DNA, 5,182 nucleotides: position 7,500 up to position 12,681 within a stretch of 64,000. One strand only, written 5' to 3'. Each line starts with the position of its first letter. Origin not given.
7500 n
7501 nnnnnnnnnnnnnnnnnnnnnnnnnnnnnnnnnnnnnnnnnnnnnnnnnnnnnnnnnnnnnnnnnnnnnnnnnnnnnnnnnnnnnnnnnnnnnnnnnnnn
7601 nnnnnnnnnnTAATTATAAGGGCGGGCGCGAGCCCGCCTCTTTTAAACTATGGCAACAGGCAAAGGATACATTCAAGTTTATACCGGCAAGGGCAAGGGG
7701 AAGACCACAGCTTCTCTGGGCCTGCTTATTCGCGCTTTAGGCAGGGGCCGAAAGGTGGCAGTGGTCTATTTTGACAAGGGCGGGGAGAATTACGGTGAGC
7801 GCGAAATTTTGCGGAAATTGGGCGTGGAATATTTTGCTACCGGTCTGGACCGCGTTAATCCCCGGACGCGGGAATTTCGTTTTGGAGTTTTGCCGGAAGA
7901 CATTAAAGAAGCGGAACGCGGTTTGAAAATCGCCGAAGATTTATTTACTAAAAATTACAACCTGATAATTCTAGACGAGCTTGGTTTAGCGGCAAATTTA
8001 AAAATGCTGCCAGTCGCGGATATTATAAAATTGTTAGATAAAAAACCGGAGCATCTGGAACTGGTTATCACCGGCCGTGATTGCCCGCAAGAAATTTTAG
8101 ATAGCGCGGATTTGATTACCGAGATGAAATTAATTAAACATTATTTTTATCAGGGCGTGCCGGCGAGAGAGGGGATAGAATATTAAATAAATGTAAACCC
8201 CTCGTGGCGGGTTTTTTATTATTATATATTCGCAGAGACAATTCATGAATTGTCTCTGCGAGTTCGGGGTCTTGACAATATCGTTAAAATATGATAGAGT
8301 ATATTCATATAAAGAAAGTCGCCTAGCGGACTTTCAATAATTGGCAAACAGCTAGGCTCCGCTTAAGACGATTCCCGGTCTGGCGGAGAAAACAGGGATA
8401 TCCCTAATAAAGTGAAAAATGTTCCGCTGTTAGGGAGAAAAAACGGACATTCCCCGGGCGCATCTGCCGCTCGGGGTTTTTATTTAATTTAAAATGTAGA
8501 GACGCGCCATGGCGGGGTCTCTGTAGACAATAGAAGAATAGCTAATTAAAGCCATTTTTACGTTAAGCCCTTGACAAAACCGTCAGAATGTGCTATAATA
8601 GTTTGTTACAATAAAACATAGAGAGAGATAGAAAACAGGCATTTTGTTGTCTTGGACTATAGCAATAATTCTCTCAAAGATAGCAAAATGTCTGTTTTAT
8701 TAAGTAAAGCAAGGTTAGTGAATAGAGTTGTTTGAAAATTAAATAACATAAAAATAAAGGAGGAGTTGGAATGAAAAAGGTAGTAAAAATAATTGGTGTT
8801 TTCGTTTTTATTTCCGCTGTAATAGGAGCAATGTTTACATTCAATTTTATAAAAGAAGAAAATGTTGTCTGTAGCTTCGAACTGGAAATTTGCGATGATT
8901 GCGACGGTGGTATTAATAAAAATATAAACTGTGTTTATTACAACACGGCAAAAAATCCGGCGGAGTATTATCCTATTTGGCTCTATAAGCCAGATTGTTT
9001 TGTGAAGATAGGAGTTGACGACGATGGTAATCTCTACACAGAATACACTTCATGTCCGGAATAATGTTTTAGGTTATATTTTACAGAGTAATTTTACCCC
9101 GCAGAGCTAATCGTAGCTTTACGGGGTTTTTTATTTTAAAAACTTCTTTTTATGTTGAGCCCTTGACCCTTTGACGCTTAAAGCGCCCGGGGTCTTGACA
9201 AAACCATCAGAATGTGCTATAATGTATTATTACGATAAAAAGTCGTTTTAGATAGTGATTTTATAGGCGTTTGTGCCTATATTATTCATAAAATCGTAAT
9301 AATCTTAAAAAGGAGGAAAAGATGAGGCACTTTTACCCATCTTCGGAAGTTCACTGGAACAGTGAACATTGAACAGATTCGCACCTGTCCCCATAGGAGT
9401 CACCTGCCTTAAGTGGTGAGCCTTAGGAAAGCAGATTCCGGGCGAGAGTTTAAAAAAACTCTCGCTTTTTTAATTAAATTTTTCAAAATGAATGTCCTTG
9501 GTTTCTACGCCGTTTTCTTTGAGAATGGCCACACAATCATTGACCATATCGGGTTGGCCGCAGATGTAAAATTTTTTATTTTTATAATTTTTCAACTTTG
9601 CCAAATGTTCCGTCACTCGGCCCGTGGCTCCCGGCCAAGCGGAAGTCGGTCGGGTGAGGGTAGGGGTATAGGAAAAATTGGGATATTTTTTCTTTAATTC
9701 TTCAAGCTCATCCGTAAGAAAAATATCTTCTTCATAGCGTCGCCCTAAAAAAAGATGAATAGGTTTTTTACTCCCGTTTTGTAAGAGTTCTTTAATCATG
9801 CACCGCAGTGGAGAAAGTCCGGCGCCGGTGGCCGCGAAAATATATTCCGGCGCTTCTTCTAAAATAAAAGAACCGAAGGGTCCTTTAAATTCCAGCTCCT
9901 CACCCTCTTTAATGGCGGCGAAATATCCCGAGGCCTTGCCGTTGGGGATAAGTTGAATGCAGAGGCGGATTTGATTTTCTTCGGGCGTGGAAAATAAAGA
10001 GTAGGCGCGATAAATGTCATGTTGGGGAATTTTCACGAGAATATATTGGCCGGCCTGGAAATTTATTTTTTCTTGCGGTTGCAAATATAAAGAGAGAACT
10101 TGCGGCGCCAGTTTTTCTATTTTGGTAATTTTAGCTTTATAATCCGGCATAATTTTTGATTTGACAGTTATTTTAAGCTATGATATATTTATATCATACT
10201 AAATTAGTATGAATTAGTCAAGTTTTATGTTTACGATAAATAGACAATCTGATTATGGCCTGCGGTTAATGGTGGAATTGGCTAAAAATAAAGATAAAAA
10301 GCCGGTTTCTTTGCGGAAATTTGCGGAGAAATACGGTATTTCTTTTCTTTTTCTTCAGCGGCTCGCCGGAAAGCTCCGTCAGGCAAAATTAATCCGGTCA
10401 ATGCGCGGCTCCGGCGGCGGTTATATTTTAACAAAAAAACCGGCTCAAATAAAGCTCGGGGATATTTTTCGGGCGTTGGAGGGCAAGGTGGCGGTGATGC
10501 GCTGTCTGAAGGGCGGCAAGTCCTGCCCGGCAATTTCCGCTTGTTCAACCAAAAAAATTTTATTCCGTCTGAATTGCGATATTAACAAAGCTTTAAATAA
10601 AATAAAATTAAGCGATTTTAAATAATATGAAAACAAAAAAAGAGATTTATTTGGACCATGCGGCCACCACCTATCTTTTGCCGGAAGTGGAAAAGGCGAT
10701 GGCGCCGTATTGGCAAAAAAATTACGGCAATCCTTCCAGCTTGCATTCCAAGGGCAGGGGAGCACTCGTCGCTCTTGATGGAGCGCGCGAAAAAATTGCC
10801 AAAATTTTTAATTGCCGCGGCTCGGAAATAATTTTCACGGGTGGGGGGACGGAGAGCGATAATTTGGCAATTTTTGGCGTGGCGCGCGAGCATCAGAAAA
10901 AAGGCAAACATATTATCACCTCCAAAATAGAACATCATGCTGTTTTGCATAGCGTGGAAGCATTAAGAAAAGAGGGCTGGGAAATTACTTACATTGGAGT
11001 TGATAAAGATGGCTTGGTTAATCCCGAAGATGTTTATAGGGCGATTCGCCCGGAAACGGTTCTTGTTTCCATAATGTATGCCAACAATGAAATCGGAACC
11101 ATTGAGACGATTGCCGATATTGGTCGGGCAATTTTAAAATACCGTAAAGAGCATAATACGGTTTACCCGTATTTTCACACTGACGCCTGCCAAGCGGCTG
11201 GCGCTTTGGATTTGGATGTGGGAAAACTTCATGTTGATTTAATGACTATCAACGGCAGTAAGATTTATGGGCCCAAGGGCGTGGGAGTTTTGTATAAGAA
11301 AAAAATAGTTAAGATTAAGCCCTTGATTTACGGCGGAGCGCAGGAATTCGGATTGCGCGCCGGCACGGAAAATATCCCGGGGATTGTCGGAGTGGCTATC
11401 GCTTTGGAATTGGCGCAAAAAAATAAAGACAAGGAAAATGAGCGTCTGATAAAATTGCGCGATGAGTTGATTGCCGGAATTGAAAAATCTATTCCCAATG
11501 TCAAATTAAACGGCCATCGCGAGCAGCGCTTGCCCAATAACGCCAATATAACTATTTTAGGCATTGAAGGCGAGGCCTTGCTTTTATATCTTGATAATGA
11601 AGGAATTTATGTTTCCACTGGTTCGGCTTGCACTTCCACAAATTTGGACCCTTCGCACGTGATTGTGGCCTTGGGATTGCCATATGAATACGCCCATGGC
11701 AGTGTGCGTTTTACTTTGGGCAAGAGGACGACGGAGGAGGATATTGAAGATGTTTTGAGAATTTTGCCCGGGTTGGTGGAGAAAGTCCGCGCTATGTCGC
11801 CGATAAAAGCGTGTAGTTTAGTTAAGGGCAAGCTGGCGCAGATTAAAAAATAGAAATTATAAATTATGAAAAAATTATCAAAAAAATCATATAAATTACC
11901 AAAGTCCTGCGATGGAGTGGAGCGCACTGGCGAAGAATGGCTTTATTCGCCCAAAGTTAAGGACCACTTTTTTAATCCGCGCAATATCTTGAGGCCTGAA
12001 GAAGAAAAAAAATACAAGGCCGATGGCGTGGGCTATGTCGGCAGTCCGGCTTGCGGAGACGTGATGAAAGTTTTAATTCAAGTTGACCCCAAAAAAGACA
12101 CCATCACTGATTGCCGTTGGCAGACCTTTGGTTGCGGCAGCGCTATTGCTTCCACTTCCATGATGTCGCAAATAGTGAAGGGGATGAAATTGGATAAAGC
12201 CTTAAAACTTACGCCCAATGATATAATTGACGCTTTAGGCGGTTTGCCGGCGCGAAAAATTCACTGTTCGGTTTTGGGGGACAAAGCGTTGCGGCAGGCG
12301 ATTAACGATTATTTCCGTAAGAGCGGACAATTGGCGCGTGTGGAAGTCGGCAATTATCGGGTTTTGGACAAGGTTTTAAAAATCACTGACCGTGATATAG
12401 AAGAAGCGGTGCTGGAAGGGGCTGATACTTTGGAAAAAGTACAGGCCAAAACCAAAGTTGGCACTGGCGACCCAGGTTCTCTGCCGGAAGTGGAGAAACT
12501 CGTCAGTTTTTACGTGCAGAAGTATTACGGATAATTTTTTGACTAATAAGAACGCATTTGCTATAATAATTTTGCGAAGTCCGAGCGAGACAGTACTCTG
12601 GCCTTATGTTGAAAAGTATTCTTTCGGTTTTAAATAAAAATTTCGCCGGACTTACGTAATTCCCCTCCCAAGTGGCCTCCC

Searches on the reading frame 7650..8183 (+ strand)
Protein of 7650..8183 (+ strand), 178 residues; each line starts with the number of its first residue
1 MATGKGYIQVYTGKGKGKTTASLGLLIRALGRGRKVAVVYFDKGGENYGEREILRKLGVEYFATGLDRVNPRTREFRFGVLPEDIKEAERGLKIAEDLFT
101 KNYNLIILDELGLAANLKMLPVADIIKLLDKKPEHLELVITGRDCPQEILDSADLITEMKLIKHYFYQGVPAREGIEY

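Call 41: search_protein_families(library=pfam, proteins=[window:7650-8183:+], max_evalue=0.001)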
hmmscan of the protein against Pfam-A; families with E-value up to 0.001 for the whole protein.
window:7650-8183:+ (178 aa): 2 families
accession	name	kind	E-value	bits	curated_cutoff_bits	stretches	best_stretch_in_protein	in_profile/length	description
PF02572.21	CobA_CobO_BtuR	-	1.7e-54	185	25.7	1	5-178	2-172/172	ATP:corrinoid adenosyltransferase BtuR/CobO/CobP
PF01656.29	CbiA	-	0.00042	20.7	25.4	1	15-108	9-73/125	CobQ/CobB/MinD/ParA nucleotide binding domain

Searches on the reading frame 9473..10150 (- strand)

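Call 41: search_protein_families(library=pfam, proteins=[window:9473-10150:-], max_evalue=0.001)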
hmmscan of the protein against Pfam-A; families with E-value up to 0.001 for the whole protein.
window:9473-10150:- (226 aa): 2 families
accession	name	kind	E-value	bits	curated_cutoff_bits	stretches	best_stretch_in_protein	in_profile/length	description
PF00175.26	NAD_binding_1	-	2.3e-21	76.9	22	1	107-206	3-107/109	Oxidoreductase NAD-binding domain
PF00970.30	FAD_binding_6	-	7.3e-15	55.6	21.1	1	10-95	6-97/99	Oxidoreductase FAD-binding domain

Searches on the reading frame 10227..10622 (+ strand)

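Call 41: search_protein_families(library=pfam, proteins=[window:10227-10622:+], max_evalue=0.001)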
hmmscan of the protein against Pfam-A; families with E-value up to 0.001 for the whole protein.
window:10227-10622:+ (132 aa): 1 family
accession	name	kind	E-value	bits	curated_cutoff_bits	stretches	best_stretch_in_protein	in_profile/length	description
PF02082.26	Rrf2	-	5.8e-34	117.5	30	1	4-130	1-128/132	Iron-dependent Transcriptional regulator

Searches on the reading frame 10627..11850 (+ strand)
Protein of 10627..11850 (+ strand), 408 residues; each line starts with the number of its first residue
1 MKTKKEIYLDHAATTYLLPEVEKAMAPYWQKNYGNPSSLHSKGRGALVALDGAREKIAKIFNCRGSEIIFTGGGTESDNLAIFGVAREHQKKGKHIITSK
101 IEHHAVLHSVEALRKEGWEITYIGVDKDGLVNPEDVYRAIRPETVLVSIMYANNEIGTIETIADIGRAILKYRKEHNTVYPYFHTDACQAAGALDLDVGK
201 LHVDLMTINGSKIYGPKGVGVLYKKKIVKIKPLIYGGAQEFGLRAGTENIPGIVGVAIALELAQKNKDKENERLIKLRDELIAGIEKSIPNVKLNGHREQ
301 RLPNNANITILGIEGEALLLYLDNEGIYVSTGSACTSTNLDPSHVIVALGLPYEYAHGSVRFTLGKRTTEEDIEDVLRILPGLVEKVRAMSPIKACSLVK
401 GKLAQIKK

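Call 41: search_protein_families(library=pfam, proteins=[window:10627-11850:+], max_evalue=0.001)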
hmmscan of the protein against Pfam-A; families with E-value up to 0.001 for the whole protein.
window:10627-11850:+ (408 aa): 1 family
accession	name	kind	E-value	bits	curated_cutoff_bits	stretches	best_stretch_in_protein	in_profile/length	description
PF00266.25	Aminotran_5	-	1.3e-76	258.4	21.5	1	7-375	1-370/371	Aminotransferase class-V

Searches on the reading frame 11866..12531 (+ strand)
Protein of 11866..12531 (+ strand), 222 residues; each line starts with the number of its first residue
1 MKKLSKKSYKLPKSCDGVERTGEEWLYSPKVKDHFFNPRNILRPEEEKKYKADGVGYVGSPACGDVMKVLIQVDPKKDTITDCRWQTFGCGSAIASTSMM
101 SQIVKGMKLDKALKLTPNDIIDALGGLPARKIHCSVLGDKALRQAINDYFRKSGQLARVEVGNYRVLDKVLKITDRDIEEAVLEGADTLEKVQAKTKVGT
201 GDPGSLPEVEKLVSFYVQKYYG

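Call 41: search_protein_families(library=pfam, proteins=[window:11866-12531:+], max_evalue=0.001)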
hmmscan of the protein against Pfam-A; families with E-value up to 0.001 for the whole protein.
window:11866-12531:+ (222 aa): 2 families
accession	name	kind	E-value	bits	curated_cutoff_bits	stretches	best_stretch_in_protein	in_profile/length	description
PF01592.21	NifU_N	-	3.4e-44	150.5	22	1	27-153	2-124/127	NifU-like N terminal domain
PF04324.20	Fer2_BFD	-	7.1e-06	26.7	26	1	172-201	7-36/50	BFD-like [2Fe-2S] binding domain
